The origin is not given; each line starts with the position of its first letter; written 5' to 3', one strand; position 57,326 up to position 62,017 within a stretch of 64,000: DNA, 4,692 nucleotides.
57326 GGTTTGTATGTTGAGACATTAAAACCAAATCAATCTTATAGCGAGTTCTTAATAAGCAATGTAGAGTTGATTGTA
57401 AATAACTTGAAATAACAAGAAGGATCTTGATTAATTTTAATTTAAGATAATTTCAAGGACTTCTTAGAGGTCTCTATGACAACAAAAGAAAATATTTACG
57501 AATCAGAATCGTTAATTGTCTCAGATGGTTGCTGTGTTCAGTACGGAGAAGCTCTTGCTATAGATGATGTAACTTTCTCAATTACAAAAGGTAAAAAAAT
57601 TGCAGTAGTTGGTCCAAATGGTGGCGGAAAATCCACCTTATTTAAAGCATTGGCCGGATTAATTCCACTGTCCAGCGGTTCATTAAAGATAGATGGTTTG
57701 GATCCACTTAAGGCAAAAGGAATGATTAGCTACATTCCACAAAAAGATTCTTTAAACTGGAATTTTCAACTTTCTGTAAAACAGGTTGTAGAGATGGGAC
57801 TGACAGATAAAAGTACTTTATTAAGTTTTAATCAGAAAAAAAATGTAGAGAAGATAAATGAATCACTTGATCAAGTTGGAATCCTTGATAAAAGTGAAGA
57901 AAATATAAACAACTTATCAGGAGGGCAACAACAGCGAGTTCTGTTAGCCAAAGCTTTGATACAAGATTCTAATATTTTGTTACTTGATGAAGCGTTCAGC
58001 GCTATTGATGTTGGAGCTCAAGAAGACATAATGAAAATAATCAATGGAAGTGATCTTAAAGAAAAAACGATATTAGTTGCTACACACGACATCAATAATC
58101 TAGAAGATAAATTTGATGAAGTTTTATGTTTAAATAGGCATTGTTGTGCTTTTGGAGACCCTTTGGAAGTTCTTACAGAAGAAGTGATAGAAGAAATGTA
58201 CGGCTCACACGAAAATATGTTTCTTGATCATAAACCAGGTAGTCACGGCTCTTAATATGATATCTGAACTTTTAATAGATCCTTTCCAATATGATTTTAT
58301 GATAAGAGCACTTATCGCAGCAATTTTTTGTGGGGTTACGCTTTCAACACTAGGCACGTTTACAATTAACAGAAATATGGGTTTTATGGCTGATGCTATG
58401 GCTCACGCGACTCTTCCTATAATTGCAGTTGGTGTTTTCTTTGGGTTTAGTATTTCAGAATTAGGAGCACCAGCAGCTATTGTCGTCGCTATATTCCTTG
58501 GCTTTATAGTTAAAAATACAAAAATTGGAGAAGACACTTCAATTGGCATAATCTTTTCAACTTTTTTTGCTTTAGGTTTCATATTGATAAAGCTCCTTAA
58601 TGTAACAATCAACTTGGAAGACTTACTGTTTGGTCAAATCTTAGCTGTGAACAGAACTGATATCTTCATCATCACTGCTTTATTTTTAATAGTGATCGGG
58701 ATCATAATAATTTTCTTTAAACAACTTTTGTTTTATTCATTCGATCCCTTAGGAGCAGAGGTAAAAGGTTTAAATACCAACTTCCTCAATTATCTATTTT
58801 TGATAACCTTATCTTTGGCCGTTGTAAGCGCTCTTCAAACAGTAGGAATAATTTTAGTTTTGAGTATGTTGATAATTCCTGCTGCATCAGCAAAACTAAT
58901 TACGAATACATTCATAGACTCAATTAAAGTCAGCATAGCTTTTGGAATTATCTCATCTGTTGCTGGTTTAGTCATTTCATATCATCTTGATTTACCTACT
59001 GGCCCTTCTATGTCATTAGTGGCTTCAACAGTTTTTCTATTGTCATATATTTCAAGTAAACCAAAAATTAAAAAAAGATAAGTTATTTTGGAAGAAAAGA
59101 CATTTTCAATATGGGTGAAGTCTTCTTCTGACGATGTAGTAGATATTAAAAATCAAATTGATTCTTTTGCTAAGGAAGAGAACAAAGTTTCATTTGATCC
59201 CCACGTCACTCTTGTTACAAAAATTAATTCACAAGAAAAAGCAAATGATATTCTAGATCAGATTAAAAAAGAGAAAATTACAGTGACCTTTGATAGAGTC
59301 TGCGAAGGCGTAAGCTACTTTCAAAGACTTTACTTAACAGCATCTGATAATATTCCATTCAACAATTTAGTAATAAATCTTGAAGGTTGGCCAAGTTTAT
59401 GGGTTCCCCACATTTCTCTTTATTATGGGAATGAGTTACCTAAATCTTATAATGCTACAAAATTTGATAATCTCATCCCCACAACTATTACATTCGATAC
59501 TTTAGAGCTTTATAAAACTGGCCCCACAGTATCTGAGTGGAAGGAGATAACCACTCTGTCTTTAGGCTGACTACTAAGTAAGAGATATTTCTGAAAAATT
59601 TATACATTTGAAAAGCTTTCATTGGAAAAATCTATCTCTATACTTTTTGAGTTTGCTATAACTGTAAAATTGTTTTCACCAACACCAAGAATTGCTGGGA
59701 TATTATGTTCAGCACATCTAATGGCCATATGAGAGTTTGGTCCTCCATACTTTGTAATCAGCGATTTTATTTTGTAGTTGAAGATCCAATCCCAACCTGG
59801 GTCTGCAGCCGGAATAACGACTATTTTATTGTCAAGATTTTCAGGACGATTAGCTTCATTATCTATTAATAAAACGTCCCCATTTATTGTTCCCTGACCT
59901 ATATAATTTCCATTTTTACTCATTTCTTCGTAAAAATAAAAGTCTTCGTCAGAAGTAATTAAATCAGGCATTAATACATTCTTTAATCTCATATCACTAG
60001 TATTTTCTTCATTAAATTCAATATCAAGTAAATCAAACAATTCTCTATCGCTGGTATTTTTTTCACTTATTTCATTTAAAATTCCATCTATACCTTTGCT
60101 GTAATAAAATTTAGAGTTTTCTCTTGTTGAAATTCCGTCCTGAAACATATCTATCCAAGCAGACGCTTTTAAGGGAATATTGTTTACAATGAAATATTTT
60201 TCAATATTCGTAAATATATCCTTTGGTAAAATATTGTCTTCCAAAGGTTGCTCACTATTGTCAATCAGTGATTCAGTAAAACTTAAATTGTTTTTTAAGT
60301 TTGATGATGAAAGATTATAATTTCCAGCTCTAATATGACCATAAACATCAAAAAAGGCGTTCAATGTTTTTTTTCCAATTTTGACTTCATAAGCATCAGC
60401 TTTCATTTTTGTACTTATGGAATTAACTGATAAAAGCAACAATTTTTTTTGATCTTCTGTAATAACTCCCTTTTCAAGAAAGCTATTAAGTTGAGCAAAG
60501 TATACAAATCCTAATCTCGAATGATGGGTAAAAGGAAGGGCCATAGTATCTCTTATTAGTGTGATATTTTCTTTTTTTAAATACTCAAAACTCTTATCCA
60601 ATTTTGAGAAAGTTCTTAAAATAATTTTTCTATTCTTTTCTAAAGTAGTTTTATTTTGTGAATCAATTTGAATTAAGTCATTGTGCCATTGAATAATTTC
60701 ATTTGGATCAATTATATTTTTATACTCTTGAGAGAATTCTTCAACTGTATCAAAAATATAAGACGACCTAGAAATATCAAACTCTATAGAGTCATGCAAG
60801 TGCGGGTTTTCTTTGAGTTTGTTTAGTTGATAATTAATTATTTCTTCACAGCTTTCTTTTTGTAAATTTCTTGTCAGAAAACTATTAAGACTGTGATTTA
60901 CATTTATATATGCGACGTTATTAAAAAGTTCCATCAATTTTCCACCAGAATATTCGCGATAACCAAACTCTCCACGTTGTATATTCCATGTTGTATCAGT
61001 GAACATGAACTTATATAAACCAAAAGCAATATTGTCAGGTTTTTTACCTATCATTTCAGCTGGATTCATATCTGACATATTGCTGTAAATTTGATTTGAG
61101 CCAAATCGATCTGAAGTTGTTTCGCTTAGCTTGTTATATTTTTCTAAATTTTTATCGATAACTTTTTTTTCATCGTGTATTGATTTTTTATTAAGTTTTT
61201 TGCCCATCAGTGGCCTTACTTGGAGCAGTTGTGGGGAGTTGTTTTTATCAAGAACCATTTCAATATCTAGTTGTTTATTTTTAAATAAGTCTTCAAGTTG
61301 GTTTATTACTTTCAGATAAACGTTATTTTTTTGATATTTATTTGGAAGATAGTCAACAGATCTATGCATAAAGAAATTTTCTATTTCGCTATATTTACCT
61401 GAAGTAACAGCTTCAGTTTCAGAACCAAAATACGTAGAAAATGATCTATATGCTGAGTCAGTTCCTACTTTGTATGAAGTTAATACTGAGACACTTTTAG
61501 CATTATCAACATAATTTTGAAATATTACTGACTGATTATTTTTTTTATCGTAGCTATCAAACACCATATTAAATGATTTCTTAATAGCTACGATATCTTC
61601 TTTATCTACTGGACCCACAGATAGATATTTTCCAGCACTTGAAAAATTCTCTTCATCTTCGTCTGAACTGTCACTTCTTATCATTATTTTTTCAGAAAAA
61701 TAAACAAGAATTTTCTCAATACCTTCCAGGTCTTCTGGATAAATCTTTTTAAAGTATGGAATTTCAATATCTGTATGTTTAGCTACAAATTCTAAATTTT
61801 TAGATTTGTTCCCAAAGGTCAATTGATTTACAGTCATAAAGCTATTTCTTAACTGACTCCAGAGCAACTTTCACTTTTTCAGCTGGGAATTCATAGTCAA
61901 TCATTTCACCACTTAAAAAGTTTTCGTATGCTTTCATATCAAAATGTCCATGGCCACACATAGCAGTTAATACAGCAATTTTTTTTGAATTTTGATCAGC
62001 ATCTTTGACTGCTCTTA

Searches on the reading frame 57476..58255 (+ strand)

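Call 3: search_protein_families(library=pfam, proteins=[window:57476-58255:+])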
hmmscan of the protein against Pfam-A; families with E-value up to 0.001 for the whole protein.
window:57476-58255:+ (259 aa): 4 families
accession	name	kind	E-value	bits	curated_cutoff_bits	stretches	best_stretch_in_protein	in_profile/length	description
PF00005.33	ABC_tran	-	1.9e-29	103.5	25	1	30-174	2-136/137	ABC transporter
PF13304.12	AAA_21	-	1.5e-09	38.8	27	1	43-69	3-32/304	AAA domain, putative AbiEii toxin, Type IV TA system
PF02463.25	SMC_N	-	5.2e-06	26.5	40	1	41-211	26-204/220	RecF/RecN/SMC N terminal domain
PF13476.12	AAA_23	-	0.00032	21.8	27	1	40-173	20-143/201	AAA domain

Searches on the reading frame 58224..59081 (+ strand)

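Call 3: search_protein_families(library=pfam, proteins=[window:58224-59081:+])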
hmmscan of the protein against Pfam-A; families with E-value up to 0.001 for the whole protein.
window:58224-59081:+ (285 aa): 2 families
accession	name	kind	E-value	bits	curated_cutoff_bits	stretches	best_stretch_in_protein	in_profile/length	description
PF00950.22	ABC-3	-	1.3e-69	235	20.1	1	22-276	1-256/258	ABC 3 transport family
PF01032.23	FecCD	-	2.4e-05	24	26.5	1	52-273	77-307/311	FecCD transport family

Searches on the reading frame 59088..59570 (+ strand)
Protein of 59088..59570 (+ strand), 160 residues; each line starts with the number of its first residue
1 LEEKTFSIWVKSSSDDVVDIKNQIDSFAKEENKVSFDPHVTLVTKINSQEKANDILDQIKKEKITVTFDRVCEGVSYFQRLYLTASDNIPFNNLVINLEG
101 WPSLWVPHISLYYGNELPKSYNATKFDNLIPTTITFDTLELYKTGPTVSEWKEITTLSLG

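Call 3: search_protein_families(library=pfam, proteins=[window:59088-59570:+])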
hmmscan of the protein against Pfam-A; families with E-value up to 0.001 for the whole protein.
window:59088-59570:+ (160 aa): 2 families
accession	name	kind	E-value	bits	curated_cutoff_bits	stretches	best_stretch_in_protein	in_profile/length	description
PF07823.17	CPDase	-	6.5e-06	26.4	21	1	22-87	21-97/199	Cyclic phosphodiesterase-like protein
PF13563.12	2_5_RNA_ligase2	-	0.00015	22.3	27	0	7-72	73-144/152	2'-5' RNA ligase superfamily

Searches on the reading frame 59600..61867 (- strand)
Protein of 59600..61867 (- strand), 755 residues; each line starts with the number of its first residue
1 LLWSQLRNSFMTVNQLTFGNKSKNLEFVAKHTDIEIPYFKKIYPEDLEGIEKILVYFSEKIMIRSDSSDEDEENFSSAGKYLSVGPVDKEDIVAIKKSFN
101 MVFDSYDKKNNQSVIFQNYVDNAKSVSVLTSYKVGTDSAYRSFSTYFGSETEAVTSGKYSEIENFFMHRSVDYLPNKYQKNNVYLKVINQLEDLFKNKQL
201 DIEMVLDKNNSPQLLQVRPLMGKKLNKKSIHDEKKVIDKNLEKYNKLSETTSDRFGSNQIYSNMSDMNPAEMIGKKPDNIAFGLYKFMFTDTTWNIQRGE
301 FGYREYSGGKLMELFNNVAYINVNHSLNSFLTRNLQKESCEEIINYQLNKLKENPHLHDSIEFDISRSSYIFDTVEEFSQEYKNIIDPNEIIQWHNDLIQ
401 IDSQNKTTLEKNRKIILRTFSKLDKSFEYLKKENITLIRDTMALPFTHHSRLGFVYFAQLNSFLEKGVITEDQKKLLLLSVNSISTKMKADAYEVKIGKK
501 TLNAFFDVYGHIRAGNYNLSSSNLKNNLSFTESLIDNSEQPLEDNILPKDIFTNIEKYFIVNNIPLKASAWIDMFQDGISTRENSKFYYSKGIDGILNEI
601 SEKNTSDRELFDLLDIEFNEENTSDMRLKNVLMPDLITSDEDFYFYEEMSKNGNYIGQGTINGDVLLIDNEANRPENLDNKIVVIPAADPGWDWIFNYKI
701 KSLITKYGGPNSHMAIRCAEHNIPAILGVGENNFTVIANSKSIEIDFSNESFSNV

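Call 3: search_protein_families(library=pfam, proteins=[window:59600-61867:-])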
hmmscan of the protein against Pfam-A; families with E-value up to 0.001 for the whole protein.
window:59600-61867:- (755 aa): 1 family
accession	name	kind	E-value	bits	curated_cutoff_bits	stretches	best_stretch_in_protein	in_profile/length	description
PF00391.29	PEP-utilizers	-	2.4e-13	49.9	23.1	1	680-747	4-69/72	PEP-utilising enzyme, mobile domain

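Call 16: search_protein_families(library=ncbifam, proteins=[window:59600-61867:-], max_evalue=0.01)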
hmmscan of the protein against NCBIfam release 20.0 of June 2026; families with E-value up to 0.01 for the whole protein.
window:59600-61867:- (755 aa): 16 families
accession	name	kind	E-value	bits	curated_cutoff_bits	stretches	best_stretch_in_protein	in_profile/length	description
NF004508.0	PRK05849.1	equivalog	1.2e-144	483.2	501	1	14-751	7-784/789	hypothetical protein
NF006150.0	PRK08296.1-2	subfamily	8e-09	34.2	650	1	652-746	504-596/633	hypothetical protein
NF006153.0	PRK08296.1-5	subfamily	8.7e-09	34.3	578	1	655-746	508-597/608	hypothetical protein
NF004879.0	PRK06241.1-4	equivalog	2.4e-07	29.3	976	1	554-745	675-858/868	phosphoenolpyruvate synthase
NF006151.0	PRK08296.1-3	equivalog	2.8e-07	29.4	693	1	656-745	506-593/604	hypothetical protein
NF006152.0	PRK08296.1-4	equivalog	3e-07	29.3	723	1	659-746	514-599/609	hypothetical protein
NF004881.0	PRK06241.2-2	equivalog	8.4e-07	27.6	883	1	659-729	797-865/898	phosphoenolpyruvate synthase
NF004878.0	PRK06241.1-3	subfamily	9.6e-07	27.2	945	1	629-746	759-880/891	phosphoenolpyruvate synthase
NF005057.0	PRK06464.1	equivalog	1.3e-06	26.8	598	1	651-743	358-448/798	phosphoenolpyruvate synthase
NF004877.0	PRK06241.1-2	subfamily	2.2e-05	23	866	1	653-746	769-859/869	phosphoenolpyruvate synthase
TIGR01418.1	PEP_synth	equivalog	3.8e-05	22.2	739.75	1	652-746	355-447/784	pyruvate, water dikinase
NF041857.1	RIF_Ptrans_rph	equivalog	0.0001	20.8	999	1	653-745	765-854/864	rifamycin-inactivating phosphotransferase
NF006149.0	PRK08296.1-1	equivalog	0.00013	20.5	730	1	659-746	473-558/568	hypothetical protein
NF004531.0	PRK05878.1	equivalog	0.00028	19.6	456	1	626-746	332-448/534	pyruvate, phosphate dikinase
NF004978.0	PRK06354.1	subfamily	0.00096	17.7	462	1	650-748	482-578/590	pyruvate kinase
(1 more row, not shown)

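Call 51: search_solved_structures(query=window:59600-61837:-, max_evalue=1)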
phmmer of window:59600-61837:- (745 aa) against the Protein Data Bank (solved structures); distinct sequences matched with E-value up to 1: 8.
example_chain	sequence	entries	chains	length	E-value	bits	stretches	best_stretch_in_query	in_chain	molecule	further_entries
5fbs_A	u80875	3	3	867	5.7e-07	31.8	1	587-736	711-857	Phosphoenolpyruvate synthase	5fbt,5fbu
5hv2_A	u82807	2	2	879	5.7e-07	31.8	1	587-736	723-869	Phosphoenolpyruvate synthase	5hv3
5hv1_A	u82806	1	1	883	5.9e-07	31.8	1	587-736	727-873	Phosphoenolpyruvate synthase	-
2ols_A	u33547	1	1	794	0.0011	21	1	642-734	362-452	Phosphoenolpyruvate synthase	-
9dae_A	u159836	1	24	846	0.0074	18.2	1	664-736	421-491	Phosphoenolpyruvate synthase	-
3t05_A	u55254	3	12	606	0.23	13.3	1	640-737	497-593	Pyruvate kinase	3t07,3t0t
3tyy_A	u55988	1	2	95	0.23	13.3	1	167-244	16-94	Lamin-B1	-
2ysx_A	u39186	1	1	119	0.25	13.2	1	392-430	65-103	Signaling inositol polyphosphate phosphatase SHIP II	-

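Call 52: search_protein_families(library=pfam, proteins=[window:59600-61837:-], max_evalue=10)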
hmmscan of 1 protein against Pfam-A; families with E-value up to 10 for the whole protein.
window:59600-61837:- (745 aa): 4 families
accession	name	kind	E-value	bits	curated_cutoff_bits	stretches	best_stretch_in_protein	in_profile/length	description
PF00391.29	PEP-utilizers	-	2.4e-13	49.9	23.1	1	670-737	4-69/72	PEP-utilising enzyme, mobile domain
PF08673.15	RsbU_N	-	0.18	12.4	25.5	1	362-395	19-53/75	Phosphoserine phosphatase RsbU, N-terminal domain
PF01326.24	PPDK_N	-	0.21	11.3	27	1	176-220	275-319/328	Pyruvate phosphate dikinase, AMP/ATP-binding domain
PF15188.11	CCDC-167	-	0.79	10.5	27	1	382-424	23-65/84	Coiled-coil domain-containing protein 167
